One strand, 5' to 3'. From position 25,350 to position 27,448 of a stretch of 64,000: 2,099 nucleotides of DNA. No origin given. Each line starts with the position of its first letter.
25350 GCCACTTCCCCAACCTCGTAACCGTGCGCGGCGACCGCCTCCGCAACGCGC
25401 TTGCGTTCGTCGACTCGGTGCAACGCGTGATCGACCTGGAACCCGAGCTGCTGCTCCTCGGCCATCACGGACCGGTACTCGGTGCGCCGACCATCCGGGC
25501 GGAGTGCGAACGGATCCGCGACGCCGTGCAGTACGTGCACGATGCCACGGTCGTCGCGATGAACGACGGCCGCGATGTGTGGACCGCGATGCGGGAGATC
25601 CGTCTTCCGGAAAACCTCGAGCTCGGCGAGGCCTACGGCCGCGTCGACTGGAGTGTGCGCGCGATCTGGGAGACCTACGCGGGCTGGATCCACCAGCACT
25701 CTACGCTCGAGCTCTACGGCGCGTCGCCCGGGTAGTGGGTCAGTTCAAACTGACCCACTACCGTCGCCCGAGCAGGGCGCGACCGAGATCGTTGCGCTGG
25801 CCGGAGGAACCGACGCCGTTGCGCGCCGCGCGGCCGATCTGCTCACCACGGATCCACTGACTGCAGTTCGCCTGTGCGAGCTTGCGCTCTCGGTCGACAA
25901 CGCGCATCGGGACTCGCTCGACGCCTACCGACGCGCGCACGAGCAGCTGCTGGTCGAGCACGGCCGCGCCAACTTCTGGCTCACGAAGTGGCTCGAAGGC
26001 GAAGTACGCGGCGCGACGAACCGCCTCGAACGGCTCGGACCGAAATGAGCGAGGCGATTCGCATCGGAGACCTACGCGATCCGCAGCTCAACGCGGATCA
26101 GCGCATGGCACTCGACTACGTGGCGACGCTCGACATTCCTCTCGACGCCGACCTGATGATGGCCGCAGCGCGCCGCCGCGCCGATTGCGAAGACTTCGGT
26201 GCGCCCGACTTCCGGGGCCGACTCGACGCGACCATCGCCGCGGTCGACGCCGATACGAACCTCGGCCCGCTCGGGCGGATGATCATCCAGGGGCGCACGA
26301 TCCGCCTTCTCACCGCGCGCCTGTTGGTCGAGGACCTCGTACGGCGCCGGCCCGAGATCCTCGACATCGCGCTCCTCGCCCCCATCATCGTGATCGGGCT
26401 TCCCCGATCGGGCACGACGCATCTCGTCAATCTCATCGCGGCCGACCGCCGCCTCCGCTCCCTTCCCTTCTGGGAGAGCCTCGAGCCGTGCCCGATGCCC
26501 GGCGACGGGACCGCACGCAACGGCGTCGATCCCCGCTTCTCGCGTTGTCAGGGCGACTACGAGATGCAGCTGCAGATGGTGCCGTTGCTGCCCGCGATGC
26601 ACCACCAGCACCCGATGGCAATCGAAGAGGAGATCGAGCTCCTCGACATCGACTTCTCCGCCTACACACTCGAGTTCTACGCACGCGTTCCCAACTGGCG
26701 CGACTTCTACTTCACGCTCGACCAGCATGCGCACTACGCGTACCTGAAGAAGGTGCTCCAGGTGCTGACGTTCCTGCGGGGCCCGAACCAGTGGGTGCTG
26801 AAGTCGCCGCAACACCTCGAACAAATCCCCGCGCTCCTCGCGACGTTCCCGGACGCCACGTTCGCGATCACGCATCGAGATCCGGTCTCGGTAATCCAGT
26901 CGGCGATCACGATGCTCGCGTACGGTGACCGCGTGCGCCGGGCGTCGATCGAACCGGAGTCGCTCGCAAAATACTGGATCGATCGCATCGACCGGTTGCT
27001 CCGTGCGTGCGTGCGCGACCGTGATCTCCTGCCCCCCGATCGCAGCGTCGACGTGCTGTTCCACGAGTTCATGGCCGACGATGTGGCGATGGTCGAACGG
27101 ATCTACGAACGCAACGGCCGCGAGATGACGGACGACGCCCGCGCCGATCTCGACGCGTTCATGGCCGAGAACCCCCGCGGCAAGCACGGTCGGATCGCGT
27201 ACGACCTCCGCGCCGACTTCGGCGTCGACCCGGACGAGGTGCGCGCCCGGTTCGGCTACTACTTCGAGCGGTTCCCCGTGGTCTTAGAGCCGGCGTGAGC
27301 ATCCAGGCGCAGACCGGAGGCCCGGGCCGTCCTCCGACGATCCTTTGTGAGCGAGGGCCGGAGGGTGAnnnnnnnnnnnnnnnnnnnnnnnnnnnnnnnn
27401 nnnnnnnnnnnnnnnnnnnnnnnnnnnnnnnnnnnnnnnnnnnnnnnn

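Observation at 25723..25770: A 32-bp perfect palindrome with an 8-bp target-site-like duplication splits an alkylsulfatase-like gene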

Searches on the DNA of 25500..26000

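Call 66: search_rna_families(source=window, start=25500, end=26000, threshold=evalue, max_evalue=1)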
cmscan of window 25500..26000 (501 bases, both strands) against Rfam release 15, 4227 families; matches with E-value up to 1: 0.
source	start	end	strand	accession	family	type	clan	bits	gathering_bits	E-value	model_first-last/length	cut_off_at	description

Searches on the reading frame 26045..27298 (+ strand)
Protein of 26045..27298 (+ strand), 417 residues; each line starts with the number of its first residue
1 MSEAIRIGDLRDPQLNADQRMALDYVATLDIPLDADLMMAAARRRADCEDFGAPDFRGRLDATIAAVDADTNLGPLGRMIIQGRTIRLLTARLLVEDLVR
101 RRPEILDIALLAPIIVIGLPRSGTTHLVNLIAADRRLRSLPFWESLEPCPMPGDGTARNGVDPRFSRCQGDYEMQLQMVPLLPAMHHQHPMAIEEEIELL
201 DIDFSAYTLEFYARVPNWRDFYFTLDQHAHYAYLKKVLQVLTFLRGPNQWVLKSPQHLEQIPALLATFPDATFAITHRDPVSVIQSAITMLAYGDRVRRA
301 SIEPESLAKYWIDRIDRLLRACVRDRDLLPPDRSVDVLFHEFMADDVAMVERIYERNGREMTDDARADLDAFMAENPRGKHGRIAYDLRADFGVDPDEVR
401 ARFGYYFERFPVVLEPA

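Call 7: search_protein_families(library=pfam, proteins=[window:26045-27298:+])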
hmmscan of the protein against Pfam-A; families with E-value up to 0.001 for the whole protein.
window:26045-27298:+ (417 aa): 1 family
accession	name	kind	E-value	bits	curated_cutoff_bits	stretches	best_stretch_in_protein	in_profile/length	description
PF13469.12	Sulfotransfer_3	-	4.5e-37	128.9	27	1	113-363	1-216/216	Sulfotransferase family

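Call 50: find_encoding_contigs(protein=window:26045-27298:+, flank=3000, max_places=4)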
Protein window:26045-27298:+ (417 aa): no gene with exactly this product is on record in the collection.
